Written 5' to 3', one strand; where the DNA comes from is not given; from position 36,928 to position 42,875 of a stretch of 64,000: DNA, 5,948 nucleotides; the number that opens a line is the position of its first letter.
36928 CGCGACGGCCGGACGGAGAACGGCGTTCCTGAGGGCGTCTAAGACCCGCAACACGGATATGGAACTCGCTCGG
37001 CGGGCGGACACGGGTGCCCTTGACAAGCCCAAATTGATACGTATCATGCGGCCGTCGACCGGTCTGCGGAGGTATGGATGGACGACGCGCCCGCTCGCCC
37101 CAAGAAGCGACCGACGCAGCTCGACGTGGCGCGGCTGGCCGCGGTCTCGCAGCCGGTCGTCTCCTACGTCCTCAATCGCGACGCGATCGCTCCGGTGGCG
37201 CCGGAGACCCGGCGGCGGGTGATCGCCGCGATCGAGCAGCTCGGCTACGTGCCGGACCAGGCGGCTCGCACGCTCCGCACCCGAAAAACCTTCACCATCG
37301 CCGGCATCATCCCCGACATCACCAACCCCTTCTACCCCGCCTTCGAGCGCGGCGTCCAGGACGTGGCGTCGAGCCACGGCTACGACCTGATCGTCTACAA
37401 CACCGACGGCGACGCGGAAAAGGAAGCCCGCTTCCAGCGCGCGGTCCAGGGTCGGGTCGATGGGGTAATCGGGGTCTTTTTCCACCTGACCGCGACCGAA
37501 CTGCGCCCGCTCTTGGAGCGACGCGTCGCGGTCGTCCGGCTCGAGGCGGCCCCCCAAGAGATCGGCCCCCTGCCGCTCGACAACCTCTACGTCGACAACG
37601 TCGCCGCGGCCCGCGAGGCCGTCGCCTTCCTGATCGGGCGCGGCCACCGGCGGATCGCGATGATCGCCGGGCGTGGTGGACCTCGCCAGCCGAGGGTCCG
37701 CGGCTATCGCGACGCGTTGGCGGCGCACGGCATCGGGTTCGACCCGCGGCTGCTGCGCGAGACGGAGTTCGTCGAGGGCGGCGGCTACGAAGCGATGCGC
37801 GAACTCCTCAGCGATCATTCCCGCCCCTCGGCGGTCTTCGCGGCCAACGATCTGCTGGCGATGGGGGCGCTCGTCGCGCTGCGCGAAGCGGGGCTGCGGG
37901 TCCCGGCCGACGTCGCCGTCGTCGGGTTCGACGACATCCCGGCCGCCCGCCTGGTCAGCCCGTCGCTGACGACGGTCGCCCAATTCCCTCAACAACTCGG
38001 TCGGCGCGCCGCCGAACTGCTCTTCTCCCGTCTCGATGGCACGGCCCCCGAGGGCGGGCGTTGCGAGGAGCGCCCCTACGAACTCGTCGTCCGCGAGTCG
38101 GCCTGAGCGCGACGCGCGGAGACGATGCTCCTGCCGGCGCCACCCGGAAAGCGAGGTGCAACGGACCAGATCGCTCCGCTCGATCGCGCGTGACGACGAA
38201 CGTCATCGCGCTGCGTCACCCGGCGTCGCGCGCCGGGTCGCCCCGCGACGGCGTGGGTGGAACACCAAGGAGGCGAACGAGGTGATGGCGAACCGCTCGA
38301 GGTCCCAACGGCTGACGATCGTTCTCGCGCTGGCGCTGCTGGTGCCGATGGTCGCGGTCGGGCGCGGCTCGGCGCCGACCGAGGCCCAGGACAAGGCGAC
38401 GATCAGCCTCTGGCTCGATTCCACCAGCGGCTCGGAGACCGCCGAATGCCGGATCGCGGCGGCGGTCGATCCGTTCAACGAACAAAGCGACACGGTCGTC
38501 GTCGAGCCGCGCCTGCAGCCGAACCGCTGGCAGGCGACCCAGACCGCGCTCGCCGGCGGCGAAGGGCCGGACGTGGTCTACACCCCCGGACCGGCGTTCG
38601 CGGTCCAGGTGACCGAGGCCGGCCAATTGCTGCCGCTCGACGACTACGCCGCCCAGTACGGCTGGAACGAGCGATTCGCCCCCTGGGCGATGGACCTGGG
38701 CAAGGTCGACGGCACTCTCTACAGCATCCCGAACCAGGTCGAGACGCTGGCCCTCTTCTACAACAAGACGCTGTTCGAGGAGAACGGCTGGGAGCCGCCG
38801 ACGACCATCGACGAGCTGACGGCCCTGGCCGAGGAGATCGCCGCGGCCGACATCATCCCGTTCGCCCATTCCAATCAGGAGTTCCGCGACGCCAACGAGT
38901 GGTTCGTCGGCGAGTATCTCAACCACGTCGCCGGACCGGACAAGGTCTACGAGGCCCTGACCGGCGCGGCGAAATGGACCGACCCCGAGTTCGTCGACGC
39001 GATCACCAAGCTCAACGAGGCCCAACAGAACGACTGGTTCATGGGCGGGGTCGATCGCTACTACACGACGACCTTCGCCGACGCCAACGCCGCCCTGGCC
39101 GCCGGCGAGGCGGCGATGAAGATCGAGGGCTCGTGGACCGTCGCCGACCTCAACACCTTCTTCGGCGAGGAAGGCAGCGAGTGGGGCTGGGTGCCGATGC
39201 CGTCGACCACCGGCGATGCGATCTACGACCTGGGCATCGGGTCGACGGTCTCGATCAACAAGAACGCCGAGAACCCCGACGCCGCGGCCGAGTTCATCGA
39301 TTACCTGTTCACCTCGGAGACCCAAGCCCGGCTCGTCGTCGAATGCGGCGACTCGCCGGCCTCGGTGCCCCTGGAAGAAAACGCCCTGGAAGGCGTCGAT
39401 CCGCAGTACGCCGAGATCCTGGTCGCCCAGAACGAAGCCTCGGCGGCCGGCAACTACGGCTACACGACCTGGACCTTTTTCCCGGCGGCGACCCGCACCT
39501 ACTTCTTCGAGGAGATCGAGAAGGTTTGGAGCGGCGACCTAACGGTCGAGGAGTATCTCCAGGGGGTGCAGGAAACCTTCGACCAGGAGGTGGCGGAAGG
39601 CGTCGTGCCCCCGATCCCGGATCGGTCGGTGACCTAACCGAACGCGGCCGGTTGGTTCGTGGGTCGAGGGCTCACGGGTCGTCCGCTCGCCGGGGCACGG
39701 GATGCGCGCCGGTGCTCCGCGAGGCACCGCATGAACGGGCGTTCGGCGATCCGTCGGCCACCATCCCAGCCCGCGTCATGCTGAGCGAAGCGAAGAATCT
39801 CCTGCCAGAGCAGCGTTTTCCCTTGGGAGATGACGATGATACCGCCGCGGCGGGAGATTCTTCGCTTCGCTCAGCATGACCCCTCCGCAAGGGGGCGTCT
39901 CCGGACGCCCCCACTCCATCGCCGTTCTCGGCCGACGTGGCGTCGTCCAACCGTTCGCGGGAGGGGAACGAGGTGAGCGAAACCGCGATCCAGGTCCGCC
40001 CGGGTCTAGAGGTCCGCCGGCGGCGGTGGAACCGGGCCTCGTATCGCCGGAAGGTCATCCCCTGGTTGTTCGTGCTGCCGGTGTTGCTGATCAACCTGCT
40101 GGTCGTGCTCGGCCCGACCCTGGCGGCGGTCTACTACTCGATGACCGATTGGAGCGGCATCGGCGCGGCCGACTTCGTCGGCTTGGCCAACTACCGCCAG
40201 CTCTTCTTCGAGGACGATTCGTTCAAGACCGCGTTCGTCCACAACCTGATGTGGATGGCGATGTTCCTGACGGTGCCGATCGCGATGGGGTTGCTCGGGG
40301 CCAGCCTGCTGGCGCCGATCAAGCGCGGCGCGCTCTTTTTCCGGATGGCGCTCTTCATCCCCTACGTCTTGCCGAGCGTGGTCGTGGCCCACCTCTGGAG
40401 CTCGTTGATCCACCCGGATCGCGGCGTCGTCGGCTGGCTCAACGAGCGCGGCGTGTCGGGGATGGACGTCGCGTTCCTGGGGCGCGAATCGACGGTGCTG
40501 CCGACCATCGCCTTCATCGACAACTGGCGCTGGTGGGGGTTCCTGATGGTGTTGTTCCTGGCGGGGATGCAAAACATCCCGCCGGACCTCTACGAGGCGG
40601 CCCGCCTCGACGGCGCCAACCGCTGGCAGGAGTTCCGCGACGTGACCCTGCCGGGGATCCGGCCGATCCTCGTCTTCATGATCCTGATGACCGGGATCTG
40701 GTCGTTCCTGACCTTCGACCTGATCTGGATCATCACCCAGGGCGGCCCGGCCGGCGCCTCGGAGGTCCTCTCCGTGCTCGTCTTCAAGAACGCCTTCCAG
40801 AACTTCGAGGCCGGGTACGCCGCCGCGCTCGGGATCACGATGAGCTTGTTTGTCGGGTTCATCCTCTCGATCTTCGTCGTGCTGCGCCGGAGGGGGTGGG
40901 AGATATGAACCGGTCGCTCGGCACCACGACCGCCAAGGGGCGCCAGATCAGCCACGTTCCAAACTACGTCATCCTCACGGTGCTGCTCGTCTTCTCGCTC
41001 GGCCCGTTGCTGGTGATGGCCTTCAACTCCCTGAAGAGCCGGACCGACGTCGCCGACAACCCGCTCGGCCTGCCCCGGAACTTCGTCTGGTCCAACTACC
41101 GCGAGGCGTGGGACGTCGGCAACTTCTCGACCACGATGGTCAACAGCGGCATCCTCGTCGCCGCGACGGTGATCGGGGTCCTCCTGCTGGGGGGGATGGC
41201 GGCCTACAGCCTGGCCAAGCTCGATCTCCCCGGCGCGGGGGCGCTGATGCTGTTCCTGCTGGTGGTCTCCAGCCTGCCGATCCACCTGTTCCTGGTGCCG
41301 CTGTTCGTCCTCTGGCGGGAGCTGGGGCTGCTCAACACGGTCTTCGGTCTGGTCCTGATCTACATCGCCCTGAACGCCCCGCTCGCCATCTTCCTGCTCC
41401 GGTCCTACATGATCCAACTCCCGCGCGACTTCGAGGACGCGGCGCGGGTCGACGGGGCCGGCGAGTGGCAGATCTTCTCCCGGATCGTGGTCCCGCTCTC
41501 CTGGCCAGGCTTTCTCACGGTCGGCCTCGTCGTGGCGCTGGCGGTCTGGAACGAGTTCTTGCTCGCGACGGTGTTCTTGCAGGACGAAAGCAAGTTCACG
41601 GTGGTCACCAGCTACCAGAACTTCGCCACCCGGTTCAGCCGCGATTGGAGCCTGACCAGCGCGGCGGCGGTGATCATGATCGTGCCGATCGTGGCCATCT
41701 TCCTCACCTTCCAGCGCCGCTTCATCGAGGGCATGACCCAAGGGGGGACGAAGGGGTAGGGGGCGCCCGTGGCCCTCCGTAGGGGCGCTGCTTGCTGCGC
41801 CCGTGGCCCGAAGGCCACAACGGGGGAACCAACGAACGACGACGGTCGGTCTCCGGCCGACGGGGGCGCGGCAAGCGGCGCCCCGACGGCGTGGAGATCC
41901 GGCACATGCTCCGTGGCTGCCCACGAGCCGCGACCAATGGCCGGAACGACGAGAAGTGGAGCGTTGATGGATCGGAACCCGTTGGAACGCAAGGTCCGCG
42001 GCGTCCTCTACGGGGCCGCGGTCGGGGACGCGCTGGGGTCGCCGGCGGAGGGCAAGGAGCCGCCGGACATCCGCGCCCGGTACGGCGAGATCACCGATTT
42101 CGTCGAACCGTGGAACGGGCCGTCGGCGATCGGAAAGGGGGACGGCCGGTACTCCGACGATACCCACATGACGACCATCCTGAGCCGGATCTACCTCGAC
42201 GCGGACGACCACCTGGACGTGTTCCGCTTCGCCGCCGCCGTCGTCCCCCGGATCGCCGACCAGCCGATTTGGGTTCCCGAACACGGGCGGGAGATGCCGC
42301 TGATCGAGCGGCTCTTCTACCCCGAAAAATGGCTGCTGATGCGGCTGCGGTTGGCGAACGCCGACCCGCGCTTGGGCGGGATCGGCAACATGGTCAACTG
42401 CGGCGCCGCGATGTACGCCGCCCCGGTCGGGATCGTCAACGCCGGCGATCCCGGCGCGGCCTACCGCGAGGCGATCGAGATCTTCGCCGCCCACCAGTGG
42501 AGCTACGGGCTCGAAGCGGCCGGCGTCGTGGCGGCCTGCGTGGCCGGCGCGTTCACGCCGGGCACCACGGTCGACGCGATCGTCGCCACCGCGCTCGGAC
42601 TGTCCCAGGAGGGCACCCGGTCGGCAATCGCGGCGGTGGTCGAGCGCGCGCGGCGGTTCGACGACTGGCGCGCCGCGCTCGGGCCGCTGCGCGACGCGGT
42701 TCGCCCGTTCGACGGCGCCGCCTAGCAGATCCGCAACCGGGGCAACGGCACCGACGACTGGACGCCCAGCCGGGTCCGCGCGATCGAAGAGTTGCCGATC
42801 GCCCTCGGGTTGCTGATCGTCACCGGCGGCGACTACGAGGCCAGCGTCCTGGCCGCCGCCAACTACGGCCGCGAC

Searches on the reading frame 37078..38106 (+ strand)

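Call 39: search_protein_families(library=pfam, proteins=[window:37078-38106:+], max_evalue=0.0001)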
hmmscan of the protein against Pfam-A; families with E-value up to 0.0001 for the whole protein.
window:37078-38106:+ (342 aa): 4 families
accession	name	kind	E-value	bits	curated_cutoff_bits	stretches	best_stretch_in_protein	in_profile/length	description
PF13377.12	Peripla_BP_3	-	1.9e-42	145.6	26.5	1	182-341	1-166/167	Periplasmic binding protein-like domain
PF00532.27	Peripla_BP_1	-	4.9e-27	95.6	22.2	1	73-318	3-260/281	Periplasmic binding proteins and sugar binding domain of LacI family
PF13407.12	Peripla_BP_4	-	4.2e-15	56.4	35.1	1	74-322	1-257/258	Periplasmic binding protein domain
PF00356.27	LacI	-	3.7e-11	43.1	27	1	16-60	4-46/46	Bacterial regulatory proteins, lacI family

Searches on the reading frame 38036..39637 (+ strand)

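Call 39: search_protein_families(library=pfam, proteins=[window:38036-39637:+], max_evalue=0.0001)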
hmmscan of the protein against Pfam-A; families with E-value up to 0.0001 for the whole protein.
window:38036-39637:+ (533 aa): 2 families
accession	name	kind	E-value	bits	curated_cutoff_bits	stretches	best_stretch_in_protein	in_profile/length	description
PF13416.11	SBP_bac_8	-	4.2e-32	112.5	27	1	142-441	1-260/279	Bacterial extracellular solute-binding protein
PF01547.30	SBP_bac_1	-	8.6e-30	105.2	26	1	160-431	28-307/307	Bacterial extracellular solute-binding protein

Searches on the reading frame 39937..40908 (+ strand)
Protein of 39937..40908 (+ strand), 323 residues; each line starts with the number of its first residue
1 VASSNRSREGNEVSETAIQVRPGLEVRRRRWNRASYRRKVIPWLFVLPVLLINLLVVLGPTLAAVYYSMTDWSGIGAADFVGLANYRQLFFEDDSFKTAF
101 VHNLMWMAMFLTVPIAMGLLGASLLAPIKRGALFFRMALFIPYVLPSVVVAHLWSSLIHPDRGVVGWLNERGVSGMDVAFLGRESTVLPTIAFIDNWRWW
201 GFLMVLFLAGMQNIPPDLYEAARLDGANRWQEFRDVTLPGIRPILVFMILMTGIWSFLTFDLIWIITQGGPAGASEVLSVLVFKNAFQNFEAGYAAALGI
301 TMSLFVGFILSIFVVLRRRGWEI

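Call 39: search_protein_families(library=pfam, proteins=[window:39937-40908:+], max_evalue=0.0001)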
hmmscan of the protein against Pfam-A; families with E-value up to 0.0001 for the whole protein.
window:39937-40908:+ (323 aa): 1 family
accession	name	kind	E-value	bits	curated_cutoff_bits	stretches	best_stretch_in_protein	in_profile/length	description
PF00528.27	BPD_transp_1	-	2e-14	54.2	26.4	1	120-316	3-178/184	Binding-protein-dependent transport system inner membrane component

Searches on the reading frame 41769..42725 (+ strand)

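Call 39: search_protein_families(library=pfam, proteins=[window:41769-42725:+], max_evalue=0.0001)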
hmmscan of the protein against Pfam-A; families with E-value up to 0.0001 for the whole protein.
window:41769-42725:+ (318 aa): 1 family
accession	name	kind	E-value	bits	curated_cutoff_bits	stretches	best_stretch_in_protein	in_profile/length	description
PF03747.19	ADP_ribosyl_GH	-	5.5e-30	105.5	26.2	1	78-301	1-214/287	ADP-ribosylglycohydrolase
